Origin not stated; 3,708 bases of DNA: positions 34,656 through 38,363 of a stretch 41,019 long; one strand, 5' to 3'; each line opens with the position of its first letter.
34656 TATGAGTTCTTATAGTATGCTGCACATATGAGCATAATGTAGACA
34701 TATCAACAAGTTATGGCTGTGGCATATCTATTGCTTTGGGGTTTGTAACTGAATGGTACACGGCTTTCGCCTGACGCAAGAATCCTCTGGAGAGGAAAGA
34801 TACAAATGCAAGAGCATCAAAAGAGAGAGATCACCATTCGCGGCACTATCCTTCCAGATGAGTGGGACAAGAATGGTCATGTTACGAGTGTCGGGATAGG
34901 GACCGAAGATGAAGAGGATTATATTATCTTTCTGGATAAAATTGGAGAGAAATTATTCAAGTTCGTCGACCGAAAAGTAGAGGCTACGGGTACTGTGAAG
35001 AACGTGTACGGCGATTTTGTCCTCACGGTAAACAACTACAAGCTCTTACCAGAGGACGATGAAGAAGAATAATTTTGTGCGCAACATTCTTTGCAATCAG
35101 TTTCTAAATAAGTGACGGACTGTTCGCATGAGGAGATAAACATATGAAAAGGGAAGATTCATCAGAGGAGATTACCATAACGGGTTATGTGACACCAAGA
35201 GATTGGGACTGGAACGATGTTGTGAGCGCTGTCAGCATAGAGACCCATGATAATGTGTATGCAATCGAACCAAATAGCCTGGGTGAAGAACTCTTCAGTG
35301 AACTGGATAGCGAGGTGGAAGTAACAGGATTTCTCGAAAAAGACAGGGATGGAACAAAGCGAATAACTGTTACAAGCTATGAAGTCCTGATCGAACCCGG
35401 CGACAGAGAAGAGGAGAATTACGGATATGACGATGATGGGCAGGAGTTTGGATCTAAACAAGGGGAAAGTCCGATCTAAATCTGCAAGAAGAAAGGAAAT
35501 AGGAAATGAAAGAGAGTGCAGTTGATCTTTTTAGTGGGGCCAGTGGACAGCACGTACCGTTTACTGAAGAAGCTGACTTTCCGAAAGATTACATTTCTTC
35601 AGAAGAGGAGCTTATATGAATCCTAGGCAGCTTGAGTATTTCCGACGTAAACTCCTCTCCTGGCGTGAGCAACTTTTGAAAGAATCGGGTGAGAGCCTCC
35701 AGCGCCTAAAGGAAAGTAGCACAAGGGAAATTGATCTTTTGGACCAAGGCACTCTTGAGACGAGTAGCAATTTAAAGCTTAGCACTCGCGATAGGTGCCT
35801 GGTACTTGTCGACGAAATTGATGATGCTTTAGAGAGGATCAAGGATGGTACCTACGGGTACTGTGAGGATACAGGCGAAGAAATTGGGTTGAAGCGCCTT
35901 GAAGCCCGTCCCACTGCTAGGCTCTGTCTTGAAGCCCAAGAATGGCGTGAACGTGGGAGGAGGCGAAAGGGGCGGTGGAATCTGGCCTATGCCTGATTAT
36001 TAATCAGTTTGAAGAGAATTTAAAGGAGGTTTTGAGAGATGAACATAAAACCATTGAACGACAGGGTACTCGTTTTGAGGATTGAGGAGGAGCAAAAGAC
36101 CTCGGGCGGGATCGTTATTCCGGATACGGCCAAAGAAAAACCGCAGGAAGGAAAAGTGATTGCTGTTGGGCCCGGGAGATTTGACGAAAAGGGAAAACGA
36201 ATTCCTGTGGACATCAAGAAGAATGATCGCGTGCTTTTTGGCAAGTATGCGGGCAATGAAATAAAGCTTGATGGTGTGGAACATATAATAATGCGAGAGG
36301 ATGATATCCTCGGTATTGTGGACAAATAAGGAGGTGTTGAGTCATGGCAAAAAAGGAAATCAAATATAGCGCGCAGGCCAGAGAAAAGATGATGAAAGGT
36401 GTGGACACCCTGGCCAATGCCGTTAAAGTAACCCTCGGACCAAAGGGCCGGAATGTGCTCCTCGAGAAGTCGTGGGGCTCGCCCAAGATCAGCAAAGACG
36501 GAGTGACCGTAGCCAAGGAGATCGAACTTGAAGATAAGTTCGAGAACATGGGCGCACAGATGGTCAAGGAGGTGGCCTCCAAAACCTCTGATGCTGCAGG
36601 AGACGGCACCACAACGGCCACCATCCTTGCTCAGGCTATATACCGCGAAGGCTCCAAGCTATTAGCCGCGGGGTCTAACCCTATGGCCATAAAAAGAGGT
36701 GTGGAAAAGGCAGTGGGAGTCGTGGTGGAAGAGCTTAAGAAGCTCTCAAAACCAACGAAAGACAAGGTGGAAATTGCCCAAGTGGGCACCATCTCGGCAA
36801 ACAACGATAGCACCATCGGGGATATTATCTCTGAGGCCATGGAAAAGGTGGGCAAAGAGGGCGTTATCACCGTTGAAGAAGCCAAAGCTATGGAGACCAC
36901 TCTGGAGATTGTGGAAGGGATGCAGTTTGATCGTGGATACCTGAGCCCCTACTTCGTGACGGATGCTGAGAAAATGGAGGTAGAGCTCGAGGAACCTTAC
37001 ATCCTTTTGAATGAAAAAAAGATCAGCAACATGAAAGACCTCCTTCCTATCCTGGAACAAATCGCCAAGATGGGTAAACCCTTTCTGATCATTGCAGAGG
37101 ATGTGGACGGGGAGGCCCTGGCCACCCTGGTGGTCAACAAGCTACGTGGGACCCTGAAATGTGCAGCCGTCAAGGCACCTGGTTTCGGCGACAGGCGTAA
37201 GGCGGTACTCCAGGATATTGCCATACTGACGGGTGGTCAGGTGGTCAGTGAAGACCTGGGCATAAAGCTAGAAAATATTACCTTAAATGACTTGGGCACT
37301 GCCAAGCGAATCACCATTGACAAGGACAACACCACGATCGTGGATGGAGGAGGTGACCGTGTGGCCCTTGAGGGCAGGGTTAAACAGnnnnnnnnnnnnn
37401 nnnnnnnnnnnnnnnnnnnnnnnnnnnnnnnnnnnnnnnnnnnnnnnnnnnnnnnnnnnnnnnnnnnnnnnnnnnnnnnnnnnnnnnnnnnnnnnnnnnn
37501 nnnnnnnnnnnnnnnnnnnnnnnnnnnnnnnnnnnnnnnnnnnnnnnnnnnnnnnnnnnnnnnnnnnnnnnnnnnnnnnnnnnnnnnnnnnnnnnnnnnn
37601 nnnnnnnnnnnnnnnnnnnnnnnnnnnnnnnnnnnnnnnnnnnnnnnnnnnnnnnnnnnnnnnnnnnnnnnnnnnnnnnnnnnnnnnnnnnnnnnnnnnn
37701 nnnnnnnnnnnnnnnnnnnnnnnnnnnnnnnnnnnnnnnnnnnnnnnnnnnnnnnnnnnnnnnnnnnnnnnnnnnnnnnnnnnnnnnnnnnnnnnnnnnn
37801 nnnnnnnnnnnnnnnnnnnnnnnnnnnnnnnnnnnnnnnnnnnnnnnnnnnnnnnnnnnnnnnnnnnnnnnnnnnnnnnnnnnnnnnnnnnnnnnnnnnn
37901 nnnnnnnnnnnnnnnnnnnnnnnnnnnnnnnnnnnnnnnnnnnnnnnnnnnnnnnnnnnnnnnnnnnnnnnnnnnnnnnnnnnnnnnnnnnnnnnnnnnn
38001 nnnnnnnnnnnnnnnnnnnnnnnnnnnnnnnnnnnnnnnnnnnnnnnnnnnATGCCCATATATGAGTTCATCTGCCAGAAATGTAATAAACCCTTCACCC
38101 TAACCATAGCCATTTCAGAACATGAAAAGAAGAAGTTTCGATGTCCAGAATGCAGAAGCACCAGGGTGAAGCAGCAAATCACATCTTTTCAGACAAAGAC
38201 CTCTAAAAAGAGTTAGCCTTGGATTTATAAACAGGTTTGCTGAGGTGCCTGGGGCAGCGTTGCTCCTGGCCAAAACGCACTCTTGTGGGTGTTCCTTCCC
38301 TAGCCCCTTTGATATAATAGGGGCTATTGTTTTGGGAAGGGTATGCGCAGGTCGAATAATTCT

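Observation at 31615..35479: Three paralogous small acidic proteins of an unrecognised family, expressed from the sigma-54 promoters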

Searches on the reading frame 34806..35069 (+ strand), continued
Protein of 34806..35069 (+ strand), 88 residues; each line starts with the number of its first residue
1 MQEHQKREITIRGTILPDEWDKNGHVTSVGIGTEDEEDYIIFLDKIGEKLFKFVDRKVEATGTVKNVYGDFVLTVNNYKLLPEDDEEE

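Call 49: find_related_loci(query=A6, collection=genome_contigs, flank=5000)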
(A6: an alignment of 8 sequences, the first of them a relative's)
Query A6 (85 aa) in genome_contigs; peptide patterns used: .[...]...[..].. (x = any residue, [..] = any of these).
39 stretches matched a pattern; 25 encode a relative of the query (tblastn E <= 1e-3); 25 distinct loci.
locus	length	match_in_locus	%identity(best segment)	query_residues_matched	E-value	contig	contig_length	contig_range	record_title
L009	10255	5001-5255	100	1-85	7e-54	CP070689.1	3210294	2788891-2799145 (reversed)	MAG: Deltaproteobacteria bacterium isolate bin63 chromosome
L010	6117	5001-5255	91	1-85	1e-49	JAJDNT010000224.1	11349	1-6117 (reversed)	MAG: Deltaproteobacteria bacterium isolate ALSabin.159 k141_1141346, whole genome shotgun sequence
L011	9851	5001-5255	89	1-85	3e-49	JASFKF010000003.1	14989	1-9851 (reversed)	MAG: Syntrophobacterales bacterium isolate D0608U48metaG_Bin_309 D0608U48metaG_FD_scaffold_33_c1, whole genome shotgun s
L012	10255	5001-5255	89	1-85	9e-49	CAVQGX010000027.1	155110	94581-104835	MAG: uncultured delta proteobacterium isolate MFD09779.bin.3.209 genome assembly, contig: contig_24643, whole genome sho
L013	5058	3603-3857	82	1-85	4e-45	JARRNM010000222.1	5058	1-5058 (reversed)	MAG: Deltaproteobacteria bacterium isolate Spart_124_MAG scaffold_14927, whole genome shotgun sequence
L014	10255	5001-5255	82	1-85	2e-44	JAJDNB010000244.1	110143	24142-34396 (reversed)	MAG: Deltaproteobacteria bacterium isolate ALJrbin.12 k141_6745144, whole genome shotgun sequence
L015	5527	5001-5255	81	1-85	1e-43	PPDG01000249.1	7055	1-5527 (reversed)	MAG: Desulfobacteraceae bacterium isolate BM002 sc_5737, whole genome shotgun sequence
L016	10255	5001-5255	69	1-85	2e-37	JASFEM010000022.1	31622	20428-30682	MAG: Syntrophobacterales bacterium isolate D0606M12metaG_Bin_34 D0606M12metaG_FD_scaffold_212_c1, whole genome shotgun s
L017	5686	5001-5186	61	12-73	1e-23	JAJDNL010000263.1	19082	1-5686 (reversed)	MAG: Deltaproteobacteria bacterium isolate ALJrbin.32 k141_6756313, whole genome shotgun sequence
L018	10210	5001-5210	56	11-80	5e-23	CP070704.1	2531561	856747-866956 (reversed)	MAG: Deltaproteobacteria bacterium isolate bin55 chromosome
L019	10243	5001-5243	49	4-85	1e-22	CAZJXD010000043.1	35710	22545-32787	MAG TPA_asm: uncultured Desulfobacteraceae bacterium isolate SRP323688_co1_280 genome assembly, contig: NODE_2148_length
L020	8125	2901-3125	54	1-78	4e-21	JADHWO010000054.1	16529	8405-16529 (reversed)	MAG: Candidatus Aminicenantes bacterium isolate BS750m-G29 BS-750m-C5674, whole genome shotgun sequence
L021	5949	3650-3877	47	4-80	1e-20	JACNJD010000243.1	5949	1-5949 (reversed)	MAG: Candidatus Desulfacyla euxinica NIOZ-UU_NODE_16983_length_5949_cov_35.8276, whole genome shotgun sequence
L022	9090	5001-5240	46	4-84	5e-20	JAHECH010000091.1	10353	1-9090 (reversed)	MAG: Deltaproteobacteria bacterium isolate Ww165 NODE_15197_length_10353_cov_3.271892, whole genome shotgun sequence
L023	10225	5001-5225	52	1-78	3e-19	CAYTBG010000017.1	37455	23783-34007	MAG TPA_asm: uncultured Eubacteriales bacterium isolate SRP068000_co2_7 genome assembly, contig: NODE_466_length_37455_c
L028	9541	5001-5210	44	11-81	6e-18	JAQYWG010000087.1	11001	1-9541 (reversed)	MAG: Thermodesulfobacteriota bacterium isolate Hel238_bin70strict NODE_87_length_11001_cov_5.189674, whole genome shotgu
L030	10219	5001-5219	45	8-80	5e-15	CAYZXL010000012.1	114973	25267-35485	MAG TPA_asm: uncultured Verrucomicrobiota bacterium isolate binchicken_co283_275 genome assembly, contig: NODE_109_lengt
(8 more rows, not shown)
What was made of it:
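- The related-locus sample was drawn with one peptide motif (P[VAT]DWD[ED]KG, call 49), so it is biased toward one subfamily.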

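Call 58: search_protein_families(library=pfam, proteins=[L006:7341-7664:+, L018:5218-5553:+, L028:4469-4849:+, L006:4429-4692:-, L007:8065-8424:+, L006:12843-13250:+, L030:4980-5366:+], max_evalue=1)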
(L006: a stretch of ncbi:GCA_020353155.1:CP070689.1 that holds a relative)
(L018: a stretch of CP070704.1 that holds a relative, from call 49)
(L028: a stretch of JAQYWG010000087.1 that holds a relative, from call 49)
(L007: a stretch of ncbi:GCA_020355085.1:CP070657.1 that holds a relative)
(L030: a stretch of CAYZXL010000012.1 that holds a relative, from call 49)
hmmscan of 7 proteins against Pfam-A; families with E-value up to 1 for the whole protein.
L006:7341-7664:+ (108 aa): 0 families

L018:5218-5553:+ (112 aa): 2 families
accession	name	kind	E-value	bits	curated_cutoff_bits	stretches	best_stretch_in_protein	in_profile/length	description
PF06458.18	MucBP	-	0.019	16.2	23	1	39-75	11-45/63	MucBP domain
PF14889.11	PBP-Tp47_a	-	0.11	12.5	25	1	55-111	67-122/164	Penicillin-binding protein Tp47 domain a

L028:4469-4849:+ (127 aa): 4 families
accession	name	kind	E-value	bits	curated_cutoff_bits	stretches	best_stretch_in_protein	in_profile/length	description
PF19135.5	DUF5818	-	0.0014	18.6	27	1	74-120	11-51/57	Protein of unknown function (DUF5818)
PF20187.3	DUF6550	-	0.047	14.3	27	1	21-75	4-58/190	Family of unknown function (DUF6550)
PF12730.13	ABC2_membrane_4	-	0.13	12.6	27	1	19-46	5-32/179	ABC-2 family transporter protein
PF11634.13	IPI_T4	-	0.31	11.5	25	1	55-80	27-53/76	Nuclease inhibitor from bacteriophage T4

L006:4429-4692:- (87 aa): 4 families
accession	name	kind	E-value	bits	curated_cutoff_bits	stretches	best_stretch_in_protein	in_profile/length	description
PF23551.1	Zn_ribbon_20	-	0.012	16.1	27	1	34-44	20-30/35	Zinc beta-ribbon domain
PF13719.11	Zn_ribbon_5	-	0.069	13.4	29.3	1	15-42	7-31/37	zinc-ribbon domain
PF13717.11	Zn_ribbon_4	-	0.091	13.2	30.3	1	15-45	7-34/36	zinc-ribbon domain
PF09723.15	Zn_ribbon_8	-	0.21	12.1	34.4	1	14-42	9-32/41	Zinc ribbon domain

L007:8065-8424:+ (120 aa): 1 family
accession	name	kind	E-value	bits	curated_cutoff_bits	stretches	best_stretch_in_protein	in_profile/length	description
PF04361.18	DUF494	-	0.11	12.8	22.6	1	42-91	41-92/153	Protein of unknown function (DUF494)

L006:12843-13250:+ (136 aa): 0 families

L030:4980-5366:+ (129 aa): 2 families
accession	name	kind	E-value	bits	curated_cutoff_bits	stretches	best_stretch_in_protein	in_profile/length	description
PF07837.17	FTCD_N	-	0.14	12.3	27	1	30-107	91-166/176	Formiminotransferase domain, N-terminal subdomain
PF00319.23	SRF-TF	-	0.28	11.1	26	0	49-62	24-37/48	SRF-type transcription factor (DNA-binding and dimerisation domain)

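Call 61: search_solved_structures(query=A3, max_evalue=10)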
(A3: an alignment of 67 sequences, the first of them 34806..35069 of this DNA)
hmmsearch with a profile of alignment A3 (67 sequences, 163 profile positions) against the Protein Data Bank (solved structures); distinct sequences matched with E-value up to 10: 7.
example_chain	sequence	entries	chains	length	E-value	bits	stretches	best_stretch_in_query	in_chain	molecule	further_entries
3a74_A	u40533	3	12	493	0.98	12.5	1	65-118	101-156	Lysyl-tRNA synthetase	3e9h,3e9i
1xqv_A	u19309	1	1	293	1.1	12.3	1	15-49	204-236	Proline iminopeptidase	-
1xrq_A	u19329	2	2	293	1.1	12.3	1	15-49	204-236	Proline iminopeptidase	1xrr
1mt3_A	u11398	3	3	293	1.1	12.3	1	15-49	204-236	Proline iminopeptidase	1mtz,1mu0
1xqw_A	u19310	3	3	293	1.1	12.3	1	15-49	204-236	Proline iminopeptidase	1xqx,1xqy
5x8p_u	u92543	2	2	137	1.4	12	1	55-113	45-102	protein S21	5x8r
1xrl_A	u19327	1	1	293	1.4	12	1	19-49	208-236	Proline iminopeptidase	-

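Call 62: search_protein_families(library=ncbifam, proteins=[P0247, P0268, P0270, L006:7341-7664:+, L030:4980-5366:+, P0182], max_evalue=1)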
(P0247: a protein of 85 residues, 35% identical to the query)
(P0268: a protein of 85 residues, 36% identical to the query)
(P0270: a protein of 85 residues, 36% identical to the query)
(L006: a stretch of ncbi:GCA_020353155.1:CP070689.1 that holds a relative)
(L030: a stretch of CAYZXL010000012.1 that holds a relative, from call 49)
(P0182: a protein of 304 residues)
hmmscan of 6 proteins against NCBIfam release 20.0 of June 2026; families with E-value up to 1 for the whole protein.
P0247 (85 aa): 2 families
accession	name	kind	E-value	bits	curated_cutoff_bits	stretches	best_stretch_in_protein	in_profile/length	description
NF003091.0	PRK04017.1-2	equivalog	0.0019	18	129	1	13-38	78-103/151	hypothetical protein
NF047901.1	MetIndCarbAnhdr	equivalog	0.079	12.3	350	1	24-55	43-71/205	metal-independent carbonic anhydrase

P0268 (85 aa): 1 family
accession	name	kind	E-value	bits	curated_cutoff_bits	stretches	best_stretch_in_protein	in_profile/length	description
NF003091.0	PRK04017.1-2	equivalog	0.023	14.5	129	1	13-38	78-103/151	hypothetical protein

P0270 (85 aa): 1 family
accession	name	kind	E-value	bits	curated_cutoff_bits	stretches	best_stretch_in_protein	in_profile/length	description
NF003091.0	PRK04017.1-2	equivalog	0.046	13.5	129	1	14-38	79-103/151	hypothetical protein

L006:7341-7664:+ (108 aa): 2 families
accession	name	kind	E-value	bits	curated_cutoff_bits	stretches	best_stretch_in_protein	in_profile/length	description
NF052268.1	mediterrocin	equivalog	0.024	14.7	40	1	8-52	4-48/115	mediterrocin family bacteriocin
NF050001.1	restrict_BbrUII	equivalog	0.042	12.4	550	1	40-82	28-68/659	BbrUII/HgiDII family restriction enzyme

L030:4980-5366:+ (129 aa): 0 families

P0182 (304 aa): 2 families
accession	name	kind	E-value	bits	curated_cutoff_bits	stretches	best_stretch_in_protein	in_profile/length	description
TIGR03943.1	TIGR03943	equivalog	0.0098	15.3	88.8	1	2-101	54-148/221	TIGR03943 family putative permease subunit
TIGR02286.1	PaaD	equivalog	0.27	11.5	118.9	0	61-87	85-111/114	hydroxyphenylacetyl-CoA thioesterase PaaI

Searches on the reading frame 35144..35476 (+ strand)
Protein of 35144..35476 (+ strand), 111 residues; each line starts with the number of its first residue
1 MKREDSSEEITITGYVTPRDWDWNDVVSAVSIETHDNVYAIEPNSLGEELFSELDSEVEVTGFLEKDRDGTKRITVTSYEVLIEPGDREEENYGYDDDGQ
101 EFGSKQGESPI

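Call 6: search_protein_families(library=pfam, proteins=[window:35144-35476:+], max_evalue=10)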
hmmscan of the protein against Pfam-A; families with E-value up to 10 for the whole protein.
window:35144-35476:+ (111 aa): 1 family
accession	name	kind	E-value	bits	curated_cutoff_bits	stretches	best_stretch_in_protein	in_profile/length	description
PF22657.2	SSB_1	-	0.33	11.6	27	1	53-74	64-85/91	Another single-strand binding protein family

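Call 7: search_protein_families(library=ncbifam, proteins=[window:35144-35476:+], max_evalue=10)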
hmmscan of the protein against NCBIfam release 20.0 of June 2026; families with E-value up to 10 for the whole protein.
window:35144-35476:+ (111 aa): 1 family
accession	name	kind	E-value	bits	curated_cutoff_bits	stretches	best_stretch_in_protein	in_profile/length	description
NF053694.1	EndNBax1ARCFU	equivalog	0.074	12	500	1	32-95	232-294/342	endonuclease Bax1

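Call 83: predict_structure(alignment_id=A7)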
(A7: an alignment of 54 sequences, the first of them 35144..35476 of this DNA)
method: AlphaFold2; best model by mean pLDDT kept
length: 111 residues; sequences in the alignment: 54
mean_pLDDT: 79.5   pTM: 0.65
mean pLDDT of the five models: 79.5, 77.4, 77.5, 76.9, 72.6
residues with pLDDT >= 90: 65; 70-90: 12; 50-70: 11; < 50: 23
segments of 3 or more residues with pLDDT < 50: 1-4, 90-96, 100-109
pLDDT, mean of each block of 10 residues (from residue 1): 61 95 93 94 92 94 91 94 72 47 45 47
secondary structure, 60 per line:
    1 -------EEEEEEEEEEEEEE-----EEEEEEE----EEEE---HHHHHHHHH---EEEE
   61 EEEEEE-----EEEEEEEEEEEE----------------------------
elements in order: E8-21 E27-33 E38-41 H45-53 E57-66 E72-83
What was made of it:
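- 35144..35479 (+): Paralog C, 111 aa. Very acidic (pI 4.05, net -21). OB core plus a disordered acidic tail of about 26 residues. AF2 core pLDDT above 90, tail below 50 (call 83).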

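Call 86: fold_search(model_id=the predicted structure, library=pdb)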
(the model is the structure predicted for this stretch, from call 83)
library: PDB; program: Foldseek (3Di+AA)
matches with E <= 10: 1044; with E <= 0.001: 4
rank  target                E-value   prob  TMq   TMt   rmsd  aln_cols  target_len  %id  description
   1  4o2d_A                2.8e-04  1.00  0.52  0.12   3.3        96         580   18  Crystal structure of aspartyl-tRNA synthetase from Mycobacterium smegmatis with bound aspartic acid (released 2014-01-22)
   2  4rmf                  5.6e-04  1.00  0.51  0.12   5.0       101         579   18  Biochemical and structural characterization of mycobacterial aspartyl-tRNA synthetase AspS, a promising TB drug target (released 2014-11-19)
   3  1bbw                  5.6e-04  1.00  0.47  0.14   3.9        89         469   18  LYSYL-TRNA SYNTHETASE (LYSS) (released 2000-11-10)
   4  4o2d_B                6.3e-04  1.00  0.52  0.13   3.2        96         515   18  Crystal structure of aspartyl-tRNA synthetase from Mycobacterium smegmatis with bound aspartic acid (released 2014-01-22)
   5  8aaj_B                1.1e-03  1.00  0.49  0.31   3.9        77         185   16  Crystal structure of the Pyrococcus abyssi RPA (apo form) (released 2023-05-03)
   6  1efw_A                1.1e-03  1.00  0.49  0.11   3.7        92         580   17  Crystal structure of aspartyl-tRNA synthetase from Thermus thermophilus complexed to tRNAasp from Escherichia coli (released 2000-06-19)
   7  1bbu                  1.3e-03  1.00  0.49  0.13   5.5        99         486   19  LYSYL-TRNA SYNTHETASE (LYSS) COMPLEXED WITH LYSINE (released 2000-11-10)
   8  5yzx_A                1.3e-03  1.00  0.49  0.13   3.7        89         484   17  Crystal structure of E.coli LysU T146D mutant (released 2018-12-19)
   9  5yzx_B                1.3e-03  1.00  0.49  0.13   3.7        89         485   17  Crystal structure of E.coli LysU T146D mutant (released 2018-12-19)
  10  1c0a_A                1.3e-03  1.00  0.51  0.12   3.5        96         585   20  CRYSTAL STRUCTURE OF THE E. COLI ASPARTYL-TRNA SYNTHETASE : TRNAASP : ASPARTYL-ADENYLATE COMPLEX (released 1999-11-23)
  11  8aas_B                1.5e-03  1.00  0.50  0.33   3.9        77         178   16  Crystal structure of the Pyrococcus abyssi RPA trimerization core bound to poly-dT20 ssDNA (released 2023-05-03)
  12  6hhv_B                1.5e-03  1.00  0.49  0.12   3.6        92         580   17  Structure of T. thermophilus AspRS in Complex with 5'-O-(N-(L-aspartyl)-sulfamoyl)N3-methyluridine (released 2019-12-18)
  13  1lyl_A                1.7e-03  1.00  0.51  0.14   3.7        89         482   17  LYSYL-TRNA SYNTHETASE (LYSU) (E.C.6.1.1.6) COMPLEXED WITH LYSINE (released 1995-10-15)
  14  9kwd                  1.7e-03  1.00  0.49  0.13   3.8        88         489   17  Crystal structure of E.coli LysU complexing with LysSA and ATP (released 2025-12-10)
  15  4joi_A                1.7e-03  1.00  0.42  0.34   6.0        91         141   18  Crystal structure of the human telomeric Stn1-Ten1 complex (released 2013-05-29)
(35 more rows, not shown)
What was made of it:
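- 35144..35479 (+): Foldseek best hits are AspRS/LysRS N-terminal OB, RPA and SSB (call 86).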

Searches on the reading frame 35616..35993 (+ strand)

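Call 90: search_protein_families(library=pfam, proteins=[window:35616-35993:+], max_evalue=0.001)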
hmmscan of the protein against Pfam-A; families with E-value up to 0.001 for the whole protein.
window:35616-35993:+ (126 aa): 2 families
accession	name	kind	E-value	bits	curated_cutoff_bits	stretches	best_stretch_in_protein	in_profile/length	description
PF21157.2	DksA_N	-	1.9e-17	63.7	27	1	5-75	1-71/71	DnaK suppressor protein DksA, N-terminal domain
PF01258.23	zf-dskA_traR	-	9.6e-14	51.5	24.9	1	78-112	1-35/36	Prokaryotic dksA/traR C4-type zinc finger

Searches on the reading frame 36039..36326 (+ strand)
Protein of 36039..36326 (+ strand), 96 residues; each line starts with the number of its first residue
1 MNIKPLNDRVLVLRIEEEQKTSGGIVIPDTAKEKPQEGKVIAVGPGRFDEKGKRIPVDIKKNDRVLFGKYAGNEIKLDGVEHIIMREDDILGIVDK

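Call 90: search_protein_families(library=pfam, proteins=[window:36039-36326:+], max_evalue=0.001)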
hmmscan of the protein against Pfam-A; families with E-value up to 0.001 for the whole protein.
window:36039-36326:+ (96 aa): 1 family
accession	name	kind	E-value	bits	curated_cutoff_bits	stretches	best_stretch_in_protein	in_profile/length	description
PF00166.26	Cpn10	-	4e-37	126.6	21.1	1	2-94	1-93/93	Chaperonin 10 Kd subunit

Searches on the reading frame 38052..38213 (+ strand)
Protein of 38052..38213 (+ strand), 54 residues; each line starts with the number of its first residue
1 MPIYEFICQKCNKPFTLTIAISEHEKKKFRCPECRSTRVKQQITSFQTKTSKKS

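Call 90: search_protein_families(library=pfam, proteins=[window:38052-38213:+], max_evalue=0.001)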
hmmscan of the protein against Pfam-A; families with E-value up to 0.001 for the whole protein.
window:38052-38213:+ (54 aa): 4 families
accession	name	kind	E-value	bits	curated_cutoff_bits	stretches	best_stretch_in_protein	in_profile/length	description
PF09723.15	Zn_ribbon_8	-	1.8e-12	47.5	34.4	1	1-43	1-41/41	Zinc ribbon domain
PF10058.14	Zn_ribbon_10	-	0.00015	21.9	24.2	1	4-37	21-53/54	ER junction formation factor lunapark, zinc ribbon finger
PF25206.1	DUF7836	-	0.00025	21.2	26.7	1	6-39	8-41/59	Domain of unknown function (DUF7836)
PF23547.1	Zn_ribbon_FGT1_1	-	0.00068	19.6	27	0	3-14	18-29/35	FORGETTER1 first zinc ribbon domain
